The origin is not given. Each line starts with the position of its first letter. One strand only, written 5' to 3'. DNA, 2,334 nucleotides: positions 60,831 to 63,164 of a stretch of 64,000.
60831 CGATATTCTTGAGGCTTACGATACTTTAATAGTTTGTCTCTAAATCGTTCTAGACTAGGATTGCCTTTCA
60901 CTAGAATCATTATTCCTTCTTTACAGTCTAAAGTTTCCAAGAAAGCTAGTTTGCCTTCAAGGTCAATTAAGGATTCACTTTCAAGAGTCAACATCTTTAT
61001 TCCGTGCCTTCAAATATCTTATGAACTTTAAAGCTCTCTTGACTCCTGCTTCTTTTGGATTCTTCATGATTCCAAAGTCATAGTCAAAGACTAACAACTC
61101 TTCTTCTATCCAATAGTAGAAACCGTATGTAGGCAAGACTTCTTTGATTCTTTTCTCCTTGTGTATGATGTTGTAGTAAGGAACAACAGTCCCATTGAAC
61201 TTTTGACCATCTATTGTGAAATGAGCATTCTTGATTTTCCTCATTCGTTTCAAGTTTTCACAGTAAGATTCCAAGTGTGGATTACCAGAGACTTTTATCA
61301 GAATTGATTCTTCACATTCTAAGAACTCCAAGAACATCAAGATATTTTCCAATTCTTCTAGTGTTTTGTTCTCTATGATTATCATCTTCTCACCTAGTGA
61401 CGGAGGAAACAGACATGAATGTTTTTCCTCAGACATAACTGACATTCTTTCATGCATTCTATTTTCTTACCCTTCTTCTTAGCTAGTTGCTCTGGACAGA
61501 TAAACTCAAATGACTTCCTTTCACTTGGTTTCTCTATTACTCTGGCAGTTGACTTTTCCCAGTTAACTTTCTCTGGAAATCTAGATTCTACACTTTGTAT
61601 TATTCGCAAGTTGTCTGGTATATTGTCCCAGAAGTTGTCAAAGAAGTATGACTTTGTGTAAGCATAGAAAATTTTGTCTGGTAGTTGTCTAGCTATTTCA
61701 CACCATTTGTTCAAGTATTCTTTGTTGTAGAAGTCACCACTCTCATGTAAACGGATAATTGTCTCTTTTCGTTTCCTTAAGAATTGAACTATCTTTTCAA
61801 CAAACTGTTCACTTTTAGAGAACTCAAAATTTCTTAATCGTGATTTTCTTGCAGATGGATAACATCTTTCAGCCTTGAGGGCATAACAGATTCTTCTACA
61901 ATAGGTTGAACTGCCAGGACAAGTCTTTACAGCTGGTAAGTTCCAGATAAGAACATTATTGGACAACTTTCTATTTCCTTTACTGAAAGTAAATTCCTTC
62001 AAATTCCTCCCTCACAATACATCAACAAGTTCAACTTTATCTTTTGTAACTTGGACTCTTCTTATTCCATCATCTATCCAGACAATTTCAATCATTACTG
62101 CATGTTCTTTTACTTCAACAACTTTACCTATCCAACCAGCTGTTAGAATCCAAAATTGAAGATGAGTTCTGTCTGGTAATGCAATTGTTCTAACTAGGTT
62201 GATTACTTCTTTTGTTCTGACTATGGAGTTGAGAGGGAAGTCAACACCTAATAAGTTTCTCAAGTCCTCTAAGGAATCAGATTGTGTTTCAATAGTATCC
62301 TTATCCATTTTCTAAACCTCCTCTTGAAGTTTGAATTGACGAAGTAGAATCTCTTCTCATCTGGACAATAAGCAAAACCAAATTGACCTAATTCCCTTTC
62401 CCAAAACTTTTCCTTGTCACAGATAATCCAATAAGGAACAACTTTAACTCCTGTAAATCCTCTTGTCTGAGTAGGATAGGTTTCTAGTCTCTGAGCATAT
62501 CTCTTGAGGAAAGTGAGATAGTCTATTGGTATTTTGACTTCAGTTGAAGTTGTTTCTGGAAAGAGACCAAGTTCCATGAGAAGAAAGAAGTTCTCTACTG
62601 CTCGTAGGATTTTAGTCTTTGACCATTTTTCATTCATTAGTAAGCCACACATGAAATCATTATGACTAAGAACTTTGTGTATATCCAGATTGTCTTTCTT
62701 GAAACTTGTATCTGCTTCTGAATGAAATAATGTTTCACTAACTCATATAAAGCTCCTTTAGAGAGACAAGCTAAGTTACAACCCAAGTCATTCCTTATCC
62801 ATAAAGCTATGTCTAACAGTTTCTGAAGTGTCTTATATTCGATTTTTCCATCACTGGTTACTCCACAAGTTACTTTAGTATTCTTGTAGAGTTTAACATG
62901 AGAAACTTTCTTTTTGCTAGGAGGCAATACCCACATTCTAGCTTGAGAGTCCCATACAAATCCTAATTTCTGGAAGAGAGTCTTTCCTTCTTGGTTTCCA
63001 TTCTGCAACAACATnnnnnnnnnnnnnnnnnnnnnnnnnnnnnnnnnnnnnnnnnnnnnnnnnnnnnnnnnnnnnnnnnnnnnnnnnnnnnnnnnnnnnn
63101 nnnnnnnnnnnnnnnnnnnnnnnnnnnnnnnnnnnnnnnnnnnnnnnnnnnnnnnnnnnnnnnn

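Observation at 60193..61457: Tandem triplication of a ~135-aa gene of unknown function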

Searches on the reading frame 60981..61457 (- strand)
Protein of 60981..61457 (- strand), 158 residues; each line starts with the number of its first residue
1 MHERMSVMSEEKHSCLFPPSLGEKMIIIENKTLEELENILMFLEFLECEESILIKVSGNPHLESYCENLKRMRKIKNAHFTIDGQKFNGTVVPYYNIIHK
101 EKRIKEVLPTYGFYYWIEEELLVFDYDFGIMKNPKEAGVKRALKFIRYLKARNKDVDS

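Call 8: search_protein_families(library=pfam, proteins=[window:60981-61457:-], max_evalue=1)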
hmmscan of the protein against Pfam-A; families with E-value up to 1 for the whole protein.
window:60981-61457:- (158 aa): 0 families

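Call 9: search_protein_families(library=phrogs, proteins=[window:60981-61457:-], max_evalue=1)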
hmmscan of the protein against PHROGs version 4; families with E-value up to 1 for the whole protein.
window:60981-61457:- (158 aa): 1 family
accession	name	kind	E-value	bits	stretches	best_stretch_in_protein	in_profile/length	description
phrog_6359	-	unknown function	0.053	13.5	1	100-143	34-73/312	-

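Call 13: find_homologous_proteins(query=A1, max_evalue=0.001)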
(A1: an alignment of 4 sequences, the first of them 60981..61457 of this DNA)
Query A1 (4 sequences) (158 aa, profile of the alignment): 4 proteins with E <= 0.001 among 1210 candidates.
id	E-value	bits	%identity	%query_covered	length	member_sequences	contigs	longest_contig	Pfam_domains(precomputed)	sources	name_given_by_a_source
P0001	5.5e-58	213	99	96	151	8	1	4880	-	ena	-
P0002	3.4e-53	197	39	83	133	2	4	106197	-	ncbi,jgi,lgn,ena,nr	ncbi:MAG: hypothetical protein DRP15_02110 [Candidatus Aenigmatarchaeota archaeon]|nr:MAG: hypotheti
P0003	4.2e-51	190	35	83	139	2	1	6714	-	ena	-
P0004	1.3e-13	69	24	42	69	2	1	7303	-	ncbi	ncbi:hypothetical protein DRN75_02205, partial [Nanoarchaeota archaeon]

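Call 18: find_encoding_contigs(protein=P0002, flank=10000, max_places=10)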
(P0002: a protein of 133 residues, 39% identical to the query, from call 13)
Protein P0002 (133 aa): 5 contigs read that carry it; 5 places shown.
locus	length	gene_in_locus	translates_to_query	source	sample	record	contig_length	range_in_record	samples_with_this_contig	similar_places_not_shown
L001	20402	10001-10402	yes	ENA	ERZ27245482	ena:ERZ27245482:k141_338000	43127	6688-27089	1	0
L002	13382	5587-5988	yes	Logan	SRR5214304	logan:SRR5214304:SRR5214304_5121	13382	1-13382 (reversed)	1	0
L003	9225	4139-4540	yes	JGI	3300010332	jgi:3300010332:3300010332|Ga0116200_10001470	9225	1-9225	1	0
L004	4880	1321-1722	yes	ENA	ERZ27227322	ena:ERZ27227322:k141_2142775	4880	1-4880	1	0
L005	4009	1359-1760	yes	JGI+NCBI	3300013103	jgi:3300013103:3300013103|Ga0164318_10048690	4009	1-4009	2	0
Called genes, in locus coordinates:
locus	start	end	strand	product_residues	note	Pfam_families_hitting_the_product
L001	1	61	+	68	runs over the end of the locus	-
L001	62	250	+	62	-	-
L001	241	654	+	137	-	-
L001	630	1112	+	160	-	-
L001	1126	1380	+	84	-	-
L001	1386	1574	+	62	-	-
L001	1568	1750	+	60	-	-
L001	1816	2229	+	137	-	-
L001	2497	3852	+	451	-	-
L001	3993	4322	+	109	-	-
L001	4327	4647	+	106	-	-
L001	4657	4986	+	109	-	-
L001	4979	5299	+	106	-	-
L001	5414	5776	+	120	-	-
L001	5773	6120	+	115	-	-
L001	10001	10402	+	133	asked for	-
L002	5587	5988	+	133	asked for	-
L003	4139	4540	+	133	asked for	-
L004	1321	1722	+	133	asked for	-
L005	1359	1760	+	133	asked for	-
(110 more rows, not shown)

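Call 20: find_encoding_contigs(protein=P0003, flank=10000, max_places=10)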
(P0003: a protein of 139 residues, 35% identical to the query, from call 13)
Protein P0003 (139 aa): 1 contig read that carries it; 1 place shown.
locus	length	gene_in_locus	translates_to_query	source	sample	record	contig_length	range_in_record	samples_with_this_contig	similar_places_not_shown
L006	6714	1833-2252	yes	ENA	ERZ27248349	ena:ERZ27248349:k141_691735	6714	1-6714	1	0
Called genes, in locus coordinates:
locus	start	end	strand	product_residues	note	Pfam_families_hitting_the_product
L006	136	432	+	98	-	-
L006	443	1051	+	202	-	PF17338:GP88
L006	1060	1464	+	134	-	-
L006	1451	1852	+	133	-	-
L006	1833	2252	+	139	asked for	-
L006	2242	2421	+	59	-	-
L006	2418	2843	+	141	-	-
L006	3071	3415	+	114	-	-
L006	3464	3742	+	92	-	-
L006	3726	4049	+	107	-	-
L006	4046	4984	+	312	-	-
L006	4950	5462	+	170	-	-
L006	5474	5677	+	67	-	-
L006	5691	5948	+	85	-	PF01918:Alba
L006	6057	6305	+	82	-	-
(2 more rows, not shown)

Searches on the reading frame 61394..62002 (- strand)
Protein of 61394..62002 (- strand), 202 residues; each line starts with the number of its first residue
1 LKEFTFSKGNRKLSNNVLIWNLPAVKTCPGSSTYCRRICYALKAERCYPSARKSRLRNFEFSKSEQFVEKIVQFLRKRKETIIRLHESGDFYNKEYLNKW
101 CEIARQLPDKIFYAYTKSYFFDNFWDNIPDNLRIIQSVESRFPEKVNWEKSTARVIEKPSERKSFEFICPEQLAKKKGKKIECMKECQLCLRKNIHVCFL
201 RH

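Call 8: search_protein_families(library=pfam, proteins=[window:61394-62002:-], max_evalue=1)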
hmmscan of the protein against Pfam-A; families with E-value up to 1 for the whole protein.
window:61394-62002:- (202 aa): 1 family
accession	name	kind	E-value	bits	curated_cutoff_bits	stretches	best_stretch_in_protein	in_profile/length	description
PF17338.8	GP88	-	9.7e-36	124.2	24.4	1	6-162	3-189/230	Gene product 88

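Call 9: search_protein_families(library=phrogs, proteins=[window:61394-62002:-], max_evalue=1)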
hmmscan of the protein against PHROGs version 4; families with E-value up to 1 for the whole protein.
window:61394-62002:- (202 aa): 3 families
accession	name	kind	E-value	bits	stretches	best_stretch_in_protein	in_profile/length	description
phrog_1392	-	unknown function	2.7e-27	96.9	1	11-200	65-276/296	-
phrog_2554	-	unknown function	1.4e-11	45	1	26-202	347-512/529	-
phrog_1617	-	unknown function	0.00097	19.3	1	24-138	71-191/273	-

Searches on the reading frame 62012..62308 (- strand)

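Call 8: search_protein_families(library=pfam, proteins=[window:62012-62308:-], max_evalue=1)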
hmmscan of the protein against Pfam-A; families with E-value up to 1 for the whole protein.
window:62012-62308:- (98 aa): 1 family
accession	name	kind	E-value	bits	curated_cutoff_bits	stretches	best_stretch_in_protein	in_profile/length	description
PF02699.20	YajC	-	0.076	13.4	28.2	1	55-89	43-73/78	Preprotein translocase subunit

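Call 9: search_protein_families(library=phrogs, proteins=[window:62012-62308:-], max_evalue=1)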
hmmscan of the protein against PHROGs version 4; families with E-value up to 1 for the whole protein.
window:62012-62308:- (98 aa): 0 families

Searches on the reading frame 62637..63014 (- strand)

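Call 8: search_protein_families(library=pfam, proteins=[window:62637-63014:-], max_evalue=1)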
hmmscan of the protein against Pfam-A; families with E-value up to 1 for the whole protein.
window:62637-63014:- (125 aa): 0 families

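Call 9: search_protein_families(library=phrogs, proteins=[window:62637-63014:-], max_evalue=1)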
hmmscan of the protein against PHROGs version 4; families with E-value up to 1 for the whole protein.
window:62637-63014:- (125 aa): 1 family
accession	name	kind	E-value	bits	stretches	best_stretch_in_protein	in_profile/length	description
phrog_7445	-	unknown function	0.13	13.3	1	80-109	68-97/138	-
